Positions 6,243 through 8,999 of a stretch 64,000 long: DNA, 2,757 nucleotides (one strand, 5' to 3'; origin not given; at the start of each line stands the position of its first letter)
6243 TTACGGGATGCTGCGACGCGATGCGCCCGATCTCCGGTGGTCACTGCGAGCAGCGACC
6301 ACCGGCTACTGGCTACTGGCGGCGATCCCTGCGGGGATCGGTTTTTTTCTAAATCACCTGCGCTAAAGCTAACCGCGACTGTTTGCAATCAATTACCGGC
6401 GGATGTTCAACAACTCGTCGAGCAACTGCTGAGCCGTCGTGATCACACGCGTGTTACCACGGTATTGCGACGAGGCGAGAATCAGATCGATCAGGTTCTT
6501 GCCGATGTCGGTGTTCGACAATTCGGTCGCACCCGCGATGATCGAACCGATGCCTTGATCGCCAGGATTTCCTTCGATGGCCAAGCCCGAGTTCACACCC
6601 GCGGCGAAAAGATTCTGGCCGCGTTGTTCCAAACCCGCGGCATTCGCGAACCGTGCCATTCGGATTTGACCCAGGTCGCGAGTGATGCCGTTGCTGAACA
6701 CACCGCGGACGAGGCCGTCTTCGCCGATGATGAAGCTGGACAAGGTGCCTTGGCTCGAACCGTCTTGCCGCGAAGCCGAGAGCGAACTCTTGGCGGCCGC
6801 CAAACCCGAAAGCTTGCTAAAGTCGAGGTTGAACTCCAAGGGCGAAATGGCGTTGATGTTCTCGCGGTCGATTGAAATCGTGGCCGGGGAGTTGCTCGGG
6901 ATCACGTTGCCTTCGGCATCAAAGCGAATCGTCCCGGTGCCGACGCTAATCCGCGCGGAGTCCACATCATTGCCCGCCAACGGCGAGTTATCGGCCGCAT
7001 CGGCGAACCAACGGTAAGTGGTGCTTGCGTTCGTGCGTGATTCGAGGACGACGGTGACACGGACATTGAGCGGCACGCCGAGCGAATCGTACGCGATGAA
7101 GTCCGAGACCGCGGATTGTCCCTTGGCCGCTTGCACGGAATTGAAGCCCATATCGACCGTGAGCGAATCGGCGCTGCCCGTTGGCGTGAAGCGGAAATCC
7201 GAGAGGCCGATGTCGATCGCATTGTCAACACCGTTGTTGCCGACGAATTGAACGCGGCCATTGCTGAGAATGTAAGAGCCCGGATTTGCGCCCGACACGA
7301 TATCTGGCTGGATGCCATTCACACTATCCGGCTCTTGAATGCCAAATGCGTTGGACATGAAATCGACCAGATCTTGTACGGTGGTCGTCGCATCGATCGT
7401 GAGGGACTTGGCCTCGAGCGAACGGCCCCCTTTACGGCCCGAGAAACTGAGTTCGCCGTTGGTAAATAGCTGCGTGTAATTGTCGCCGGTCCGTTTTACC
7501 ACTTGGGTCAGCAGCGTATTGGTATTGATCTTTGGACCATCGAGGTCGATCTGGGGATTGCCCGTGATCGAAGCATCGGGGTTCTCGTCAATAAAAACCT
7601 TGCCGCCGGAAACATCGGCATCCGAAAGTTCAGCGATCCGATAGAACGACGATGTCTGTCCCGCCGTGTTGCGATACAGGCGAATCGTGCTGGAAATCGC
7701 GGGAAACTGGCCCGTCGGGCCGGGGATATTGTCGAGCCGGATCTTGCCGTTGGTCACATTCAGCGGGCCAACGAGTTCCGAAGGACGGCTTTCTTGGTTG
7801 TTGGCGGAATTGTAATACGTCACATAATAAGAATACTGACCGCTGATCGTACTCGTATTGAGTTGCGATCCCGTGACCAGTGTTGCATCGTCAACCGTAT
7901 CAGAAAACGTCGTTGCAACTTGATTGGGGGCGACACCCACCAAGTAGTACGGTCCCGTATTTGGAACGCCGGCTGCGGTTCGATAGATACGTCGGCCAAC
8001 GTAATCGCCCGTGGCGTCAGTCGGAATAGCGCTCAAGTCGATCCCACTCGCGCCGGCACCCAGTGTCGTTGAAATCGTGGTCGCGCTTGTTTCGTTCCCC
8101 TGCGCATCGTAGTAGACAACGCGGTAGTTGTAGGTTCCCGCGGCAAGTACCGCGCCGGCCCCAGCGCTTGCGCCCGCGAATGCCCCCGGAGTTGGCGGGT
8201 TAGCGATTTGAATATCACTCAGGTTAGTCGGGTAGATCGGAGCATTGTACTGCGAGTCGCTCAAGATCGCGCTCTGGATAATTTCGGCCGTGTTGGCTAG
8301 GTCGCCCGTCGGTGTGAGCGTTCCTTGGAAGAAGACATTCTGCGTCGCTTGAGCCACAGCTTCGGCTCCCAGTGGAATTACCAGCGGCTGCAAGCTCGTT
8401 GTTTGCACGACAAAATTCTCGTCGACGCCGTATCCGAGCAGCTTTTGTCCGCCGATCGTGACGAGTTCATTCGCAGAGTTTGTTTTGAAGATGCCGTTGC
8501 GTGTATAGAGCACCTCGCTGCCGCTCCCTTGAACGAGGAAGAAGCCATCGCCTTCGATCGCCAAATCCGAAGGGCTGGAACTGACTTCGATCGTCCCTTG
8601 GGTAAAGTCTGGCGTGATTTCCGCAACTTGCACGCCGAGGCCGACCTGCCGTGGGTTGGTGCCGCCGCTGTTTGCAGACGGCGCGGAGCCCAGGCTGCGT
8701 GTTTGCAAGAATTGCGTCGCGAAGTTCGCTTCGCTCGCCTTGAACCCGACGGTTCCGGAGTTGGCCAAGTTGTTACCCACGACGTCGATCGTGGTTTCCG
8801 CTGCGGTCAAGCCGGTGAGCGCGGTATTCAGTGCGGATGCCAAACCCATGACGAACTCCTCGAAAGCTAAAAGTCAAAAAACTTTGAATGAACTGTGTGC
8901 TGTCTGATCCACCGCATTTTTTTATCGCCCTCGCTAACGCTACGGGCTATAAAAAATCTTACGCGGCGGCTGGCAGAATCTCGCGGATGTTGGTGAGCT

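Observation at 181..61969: Intergenic space is saturated by many sequence-distinct GTAG-headed hairpins, mostly as inverted doublets (REP/REPIN-like superfamily)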

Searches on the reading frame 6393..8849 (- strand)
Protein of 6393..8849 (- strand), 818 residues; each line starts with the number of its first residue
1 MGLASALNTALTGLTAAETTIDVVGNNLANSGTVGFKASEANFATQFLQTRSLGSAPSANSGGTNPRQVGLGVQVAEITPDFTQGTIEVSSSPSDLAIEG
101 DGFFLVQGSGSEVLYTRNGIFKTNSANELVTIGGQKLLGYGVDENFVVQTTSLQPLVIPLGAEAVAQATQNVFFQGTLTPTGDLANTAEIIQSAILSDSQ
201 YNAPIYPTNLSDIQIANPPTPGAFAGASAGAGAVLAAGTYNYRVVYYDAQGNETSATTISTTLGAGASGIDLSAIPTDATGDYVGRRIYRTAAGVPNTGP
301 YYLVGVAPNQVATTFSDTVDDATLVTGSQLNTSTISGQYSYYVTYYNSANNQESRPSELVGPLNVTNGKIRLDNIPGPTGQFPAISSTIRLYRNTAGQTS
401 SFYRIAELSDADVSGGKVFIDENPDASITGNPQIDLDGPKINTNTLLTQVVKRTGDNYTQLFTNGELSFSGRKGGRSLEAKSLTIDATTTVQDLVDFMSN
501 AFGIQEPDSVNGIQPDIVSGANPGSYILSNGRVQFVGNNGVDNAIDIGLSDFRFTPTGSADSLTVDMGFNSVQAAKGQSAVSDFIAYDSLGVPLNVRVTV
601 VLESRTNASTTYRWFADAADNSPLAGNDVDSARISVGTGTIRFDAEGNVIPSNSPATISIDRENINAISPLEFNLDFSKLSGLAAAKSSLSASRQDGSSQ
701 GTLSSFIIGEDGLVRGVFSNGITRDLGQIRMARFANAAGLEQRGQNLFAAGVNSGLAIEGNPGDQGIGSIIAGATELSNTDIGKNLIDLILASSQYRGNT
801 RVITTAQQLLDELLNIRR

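Call 8: find_encoding_contigs(protein=window:6393-8849:-, flank=10000, max_places=6)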
Protein window:6393-8849:- (818 aa): 1 contig read that carries it; 1 place shown.
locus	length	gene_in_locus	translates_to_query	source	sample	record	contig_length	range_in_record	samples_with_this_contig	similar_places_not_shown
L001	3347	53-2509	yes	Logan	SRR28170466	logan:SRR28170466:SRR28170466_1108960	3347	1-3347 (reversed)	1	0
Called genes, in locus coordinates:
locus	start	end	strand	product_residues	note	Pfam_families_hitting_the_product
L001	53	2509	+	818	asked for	PF00460:Flg_bb_rod (weak), PF22692:LlgE_F_G_D1, PF06429:Flg_bbr_C (weak)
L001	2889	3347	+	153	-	?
